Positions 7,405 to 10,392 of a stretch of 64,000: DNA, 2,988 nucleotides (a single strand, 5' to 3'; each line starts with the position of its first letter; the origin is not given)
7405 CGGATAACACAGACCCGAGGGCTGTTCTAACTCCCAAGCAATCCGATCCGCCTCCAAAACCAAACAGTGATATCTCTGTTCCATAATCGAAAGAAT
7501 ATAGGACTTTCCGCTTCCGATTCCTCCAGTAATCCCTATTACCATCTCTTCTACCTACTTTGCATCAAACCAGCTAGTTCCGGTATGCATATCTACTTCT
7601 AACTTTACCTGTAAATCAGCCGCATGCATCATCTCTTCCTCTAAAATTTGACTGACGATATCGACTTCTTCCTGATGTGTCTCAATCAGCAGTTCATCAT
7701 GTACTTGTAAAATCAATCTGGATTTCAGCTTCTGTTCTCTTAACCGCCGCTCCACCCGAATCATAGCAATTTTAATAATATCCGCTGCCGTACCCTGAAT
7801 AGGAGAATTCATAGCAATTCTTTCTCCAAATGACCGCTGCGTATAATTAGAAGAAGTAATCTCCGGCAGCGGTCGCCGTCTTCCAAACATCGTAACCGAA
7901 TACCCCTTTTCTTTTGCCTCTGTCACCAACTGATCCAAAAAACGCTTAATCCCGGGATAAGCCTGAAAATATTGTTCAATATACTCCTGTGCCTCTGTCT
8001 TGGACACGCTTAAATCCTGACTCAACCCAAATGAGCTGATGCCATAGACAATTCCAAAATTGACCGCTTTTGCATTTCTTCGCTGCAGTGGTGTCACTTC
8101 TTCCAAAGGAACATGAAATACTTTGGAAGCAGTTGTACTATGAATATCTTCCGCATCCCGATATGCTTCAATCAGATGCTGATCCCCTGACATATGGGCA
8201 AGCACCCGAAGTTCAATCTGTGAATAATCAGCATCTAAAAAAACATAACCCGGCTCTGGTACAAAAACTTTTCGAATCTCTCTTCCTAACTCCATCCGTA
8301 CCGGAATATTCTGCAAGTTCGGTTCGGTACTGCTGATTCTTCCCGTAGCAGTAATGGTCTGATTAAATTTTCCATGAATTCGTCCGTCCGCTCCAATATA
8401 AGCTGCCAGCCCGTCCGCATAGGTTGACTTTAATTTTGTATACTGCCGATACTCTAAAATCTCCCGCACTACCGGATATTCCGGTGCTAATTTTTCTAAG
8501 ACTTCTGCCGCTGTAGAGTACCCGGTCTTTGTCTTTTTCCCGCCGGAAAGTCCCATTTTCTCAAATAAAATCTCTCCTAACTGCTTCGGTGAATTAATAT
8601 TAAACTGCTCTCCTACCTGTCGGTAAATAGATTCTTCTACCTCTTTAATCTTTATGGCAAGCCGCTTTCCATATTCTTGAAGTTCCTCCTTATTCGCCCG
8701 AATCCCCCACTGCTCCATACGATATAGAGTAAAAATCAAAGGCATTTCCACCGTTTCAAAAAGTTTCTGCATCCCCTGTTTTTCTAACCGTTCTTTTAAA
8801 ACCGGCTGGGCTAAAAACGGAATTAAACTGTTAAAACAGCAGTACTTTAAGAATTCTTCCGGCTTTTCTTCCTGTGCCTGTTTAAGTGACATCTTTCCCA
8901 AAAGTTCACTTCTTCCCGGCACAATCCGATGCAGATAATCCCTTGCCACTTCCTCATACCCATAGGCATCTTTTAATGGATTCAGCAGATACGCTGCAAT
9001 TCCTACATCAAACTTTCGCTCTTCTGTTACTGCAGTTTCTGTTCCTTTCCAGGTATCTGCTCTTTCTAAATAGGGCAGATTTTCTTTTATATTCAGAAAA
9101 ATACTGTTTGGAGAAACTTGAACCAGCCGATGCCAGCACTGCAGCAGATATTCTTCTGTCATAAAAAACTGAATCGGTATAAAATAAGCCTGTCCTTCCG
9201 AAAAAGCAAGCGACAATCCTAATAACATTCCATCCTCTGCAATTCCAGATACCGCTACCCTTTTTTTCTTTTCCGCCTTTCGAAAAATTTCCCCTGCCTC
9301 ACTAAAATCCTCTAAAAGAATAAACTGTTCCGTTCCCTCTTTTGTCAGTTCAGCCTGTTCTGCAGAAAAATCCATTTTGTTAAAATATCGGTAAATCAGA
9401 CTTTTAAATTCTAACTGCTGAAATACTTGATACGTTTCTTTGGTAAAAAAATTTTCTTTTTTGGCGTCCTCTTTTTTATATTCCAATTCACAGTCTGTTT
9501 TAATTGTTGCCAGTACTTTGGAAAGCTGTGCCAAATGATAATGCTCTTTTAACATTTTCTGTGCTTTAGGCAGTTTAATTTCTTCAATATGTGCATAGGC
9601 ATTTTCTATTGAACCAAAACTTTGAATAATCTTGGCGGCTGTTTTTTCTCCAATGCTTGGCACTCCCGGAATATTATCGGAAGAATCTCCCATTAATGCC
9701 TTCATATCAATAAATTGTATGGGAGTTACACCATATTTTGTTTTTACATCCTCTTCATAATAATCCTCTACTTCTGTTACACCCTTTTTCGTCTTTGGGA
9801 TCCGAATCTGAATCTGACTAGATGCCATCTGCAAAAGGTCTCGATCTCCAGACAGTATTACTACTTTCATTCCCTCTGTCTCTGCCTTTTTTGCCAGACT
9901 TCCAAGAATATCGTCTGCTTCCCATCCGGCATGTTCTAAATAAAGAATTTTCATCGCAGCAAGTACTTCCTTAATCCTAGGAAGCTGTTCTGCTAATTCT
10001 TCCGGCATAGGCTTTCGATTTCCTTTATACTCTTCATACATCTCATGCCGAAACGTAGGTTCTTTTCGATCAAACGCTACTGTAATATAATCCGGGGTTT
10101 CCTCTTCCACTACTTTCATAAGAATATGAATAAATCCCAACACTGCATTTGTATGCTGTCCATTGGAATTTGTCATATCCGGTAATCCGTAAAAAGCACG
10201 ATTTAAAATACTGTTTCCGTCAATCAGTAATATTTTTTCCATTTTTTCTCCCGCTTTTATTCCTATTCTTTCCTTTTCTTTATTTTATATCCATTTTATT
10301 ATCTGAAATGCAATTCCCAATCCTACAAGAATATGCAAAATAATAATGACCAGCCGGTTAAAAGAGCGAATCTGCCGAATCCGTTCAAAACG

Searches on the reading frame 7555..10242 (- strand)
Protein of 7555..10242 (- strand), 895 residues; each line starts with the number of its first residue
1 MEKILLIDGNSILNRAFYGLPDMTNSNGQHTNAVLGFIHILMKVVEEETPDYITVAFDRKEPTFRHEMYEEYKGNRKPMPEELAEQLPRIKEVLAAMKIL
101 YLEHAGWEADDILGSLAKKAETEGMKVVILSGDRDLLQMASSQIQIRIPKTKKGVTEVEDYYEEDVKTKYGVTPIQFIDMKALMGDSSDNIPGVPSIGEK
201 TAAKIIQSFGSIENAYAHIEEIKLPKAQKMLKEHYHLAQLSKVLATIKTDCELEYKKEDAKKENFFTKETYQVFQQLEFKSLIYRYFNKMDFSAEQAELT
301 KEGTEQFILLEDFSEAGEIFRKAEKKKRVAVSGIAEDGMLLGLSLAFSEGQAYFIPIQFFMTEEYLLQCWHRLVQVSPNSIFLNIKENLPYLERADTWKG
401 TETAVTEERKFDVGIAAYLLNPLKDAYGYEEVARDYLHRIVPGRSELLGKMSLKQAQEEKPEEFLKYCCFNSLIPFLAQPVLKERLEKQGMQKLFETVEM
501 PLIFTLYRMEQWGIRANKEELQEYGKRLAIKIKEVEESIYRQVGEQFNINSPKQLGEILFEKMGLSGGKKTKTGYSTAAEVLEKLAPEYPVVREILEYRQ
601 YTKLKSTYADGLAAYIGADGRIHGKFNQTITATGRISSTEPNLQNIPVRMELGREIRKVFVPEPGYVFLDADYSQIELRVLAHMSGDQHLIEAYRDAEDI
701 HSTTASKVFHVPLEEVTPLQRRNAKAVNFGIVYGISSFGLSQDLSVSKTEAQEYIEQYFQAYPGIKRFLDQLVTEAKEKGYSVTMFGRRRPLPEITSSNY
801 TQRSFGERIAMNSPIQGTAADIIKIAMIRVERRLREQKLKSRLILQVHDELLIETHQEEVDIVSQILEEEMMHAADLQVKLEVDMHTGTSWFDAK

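Call 51: search_protein_families(library=pfam, proteins=[window:7555-10242:-], max_evalue=0.00001)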
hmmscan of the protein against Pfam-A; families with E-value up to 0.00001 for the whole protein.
window:7555-10242:- (895 aa): 3 families
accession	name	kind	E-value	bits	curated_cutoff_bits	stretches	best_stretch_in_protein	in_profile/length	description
PF00476.26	DNA_pol_A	-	1.3e-169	564.6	34.3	1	519-892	2-380/381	DNA polymerase family A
PF02739.22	5_3_exonuc_N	-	3.3e-60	203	34.3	1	3-171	1-164/164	5'-3' exonuclease, N-terminal resolvase-like domain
PF01367.25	5_3_exonuc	-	1.5e-33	115.6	40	1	172-264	1-93/97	5'-3' exonuclease, C-terminal SAM fold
